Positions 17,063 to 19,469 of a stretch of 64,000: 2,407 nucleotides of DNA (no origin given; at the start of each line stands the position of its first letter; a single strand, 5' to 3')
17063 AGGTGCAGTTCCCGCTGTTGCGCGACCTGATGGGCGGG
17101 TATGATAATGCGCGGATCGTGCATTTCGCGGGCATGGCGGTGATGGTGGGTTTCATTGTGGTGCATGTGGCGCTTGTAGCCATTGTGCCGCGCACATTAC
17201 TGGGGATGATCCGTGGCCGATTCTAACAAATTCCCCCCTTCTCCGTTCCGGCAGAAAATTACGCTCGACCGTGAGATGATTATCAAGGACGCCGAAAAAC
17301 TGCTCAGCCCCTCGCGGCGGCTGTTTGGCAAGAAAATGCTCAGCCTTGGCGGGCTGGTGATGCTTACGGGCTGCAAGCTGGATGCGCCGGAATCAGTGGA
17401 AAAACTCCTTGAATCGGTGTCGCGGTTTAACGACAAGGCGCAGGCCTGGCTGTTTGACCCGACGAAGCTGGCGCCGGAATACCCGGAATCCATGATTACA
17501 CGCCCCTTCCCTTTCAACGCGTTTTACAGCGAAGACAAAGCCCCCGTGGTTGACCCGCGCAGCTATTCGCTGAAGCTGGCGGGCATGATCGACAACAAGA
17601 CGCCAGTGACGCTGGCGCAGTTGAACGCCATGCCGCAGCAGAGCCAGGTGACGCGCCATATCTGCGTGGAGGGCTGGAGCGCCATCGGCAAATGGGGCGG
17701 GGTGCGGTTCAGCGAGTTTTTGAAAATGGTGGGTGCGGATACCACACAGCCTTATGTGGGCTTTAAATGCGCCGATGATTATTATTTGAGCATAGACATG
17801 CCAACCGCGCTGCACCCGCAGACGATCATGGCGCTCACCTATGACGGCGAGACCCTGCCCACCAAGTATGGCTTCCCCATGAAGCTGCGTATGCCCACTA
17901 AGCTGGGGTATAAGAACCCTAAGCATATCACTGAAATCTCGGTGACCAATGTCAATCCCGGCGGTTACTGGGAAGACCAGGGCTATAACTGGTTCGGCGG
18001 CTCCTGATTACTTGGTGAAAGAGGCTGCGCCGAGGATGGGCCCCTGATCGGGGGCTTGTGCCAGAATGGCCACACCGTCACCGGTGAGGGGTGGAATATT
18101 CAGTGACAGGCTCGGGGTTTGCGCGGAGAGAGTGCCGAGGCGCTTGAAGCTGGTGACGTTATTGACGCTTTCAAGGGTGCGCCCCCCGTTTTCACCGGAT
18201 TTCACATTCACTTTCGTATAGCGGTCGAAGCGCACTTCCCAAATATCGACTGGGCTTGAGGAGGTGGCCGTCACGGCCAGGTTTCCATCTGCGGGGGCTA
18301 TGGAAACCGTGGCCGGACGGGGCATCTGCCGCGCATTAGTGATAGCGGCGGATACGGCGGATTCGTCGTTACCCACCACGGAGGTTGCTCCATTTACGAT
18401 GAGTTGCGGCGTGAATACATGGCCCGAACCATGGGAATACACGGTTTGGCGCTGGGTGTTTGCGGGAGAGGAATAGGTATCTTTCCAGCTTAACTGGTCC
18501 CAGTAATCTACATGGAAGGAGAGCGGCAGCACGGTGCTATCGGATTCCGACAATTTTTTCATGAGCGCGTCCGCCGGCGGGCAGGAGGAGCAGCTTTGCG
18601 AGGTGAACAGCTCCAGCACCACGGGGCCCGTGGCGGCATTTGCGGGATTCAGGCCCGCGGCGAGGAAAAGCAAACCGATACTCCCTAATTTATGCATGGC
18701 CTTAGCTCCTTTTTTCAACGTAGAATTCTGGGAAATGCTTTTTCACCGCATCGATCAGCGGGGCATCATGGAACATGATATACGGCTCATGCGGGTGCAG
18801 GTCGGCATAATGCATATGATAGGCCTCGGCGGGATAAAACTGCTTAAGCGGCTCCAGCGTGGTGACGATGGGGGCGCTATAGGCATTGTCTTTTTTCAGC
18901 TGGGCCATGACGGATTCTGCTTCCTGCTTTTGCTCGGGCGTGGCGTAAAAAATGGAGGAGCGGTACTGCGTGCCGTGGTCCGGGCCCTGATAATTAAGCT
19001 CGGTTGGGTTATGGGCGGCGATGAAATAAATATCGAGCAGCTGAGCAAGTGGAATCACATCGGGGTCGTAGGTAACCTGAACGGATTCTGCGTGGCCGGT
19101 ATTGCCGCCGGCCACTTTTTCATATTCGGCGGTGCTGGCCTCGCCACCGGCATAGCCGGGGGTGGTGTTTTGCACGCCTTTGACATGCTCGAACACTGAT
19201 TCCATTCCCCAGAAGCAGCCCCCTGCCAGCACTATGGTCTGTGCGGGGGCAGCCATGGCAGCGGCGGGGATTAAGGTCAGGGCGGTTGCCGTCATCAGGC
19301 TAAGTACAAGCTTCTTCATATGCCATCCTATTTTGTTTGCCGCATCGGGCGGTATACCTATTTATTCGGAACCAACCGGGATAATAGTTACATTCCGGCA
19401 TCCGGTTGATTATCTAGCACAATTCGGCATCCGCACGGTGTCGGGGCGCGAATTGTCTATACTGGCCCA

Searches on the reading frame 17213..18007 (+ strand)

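Call 7: search_protein_families(library=pfam, proteins=[window:17213-18007:+], max_evalue=0.001)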
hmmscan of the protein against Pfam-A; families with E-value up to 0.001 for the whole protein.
window:17213-18007:+ (264 aa): 1 family
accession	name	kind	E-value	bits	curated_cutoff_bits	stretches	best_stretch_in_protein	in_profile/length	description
PF00174.25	Oxidored_molyb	-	3.8e-28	98.6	24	1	110-253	4-169/169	Oxidoreductase molybdopterin binding domain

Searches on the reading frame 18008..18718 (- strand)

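Call 7: search_protein_families(library=pfam, proteins=[window:18008-18718:-], max_evalue=0.001)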
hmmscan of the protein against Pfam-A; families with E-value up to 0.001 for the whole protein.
window:18008-18718:- (236 aa): 1 family
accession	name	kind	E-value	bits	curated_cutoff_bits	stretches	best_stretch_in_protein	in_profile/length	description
PF06764.17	DUF1223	-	4.4e-54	184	30.7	1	34-211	1-189/202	Protein of unknown function (DUF1223)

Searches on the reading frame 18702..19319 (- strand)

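Call 7: search_protein_families(library=pfam, proteins=[window:18702-19319:-], max_evalue=0.001)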
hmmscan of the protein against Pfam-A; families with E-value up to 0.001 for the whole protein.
window:18702-19319:- (205 aa): 1 family
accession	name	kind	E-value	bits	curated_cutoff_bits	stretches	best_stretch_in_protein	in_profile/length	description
PF01625.27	PMSR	-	3.6e-57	193.3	23.7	1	28-180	1-151/153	Peptide methionine sulfoxide reductase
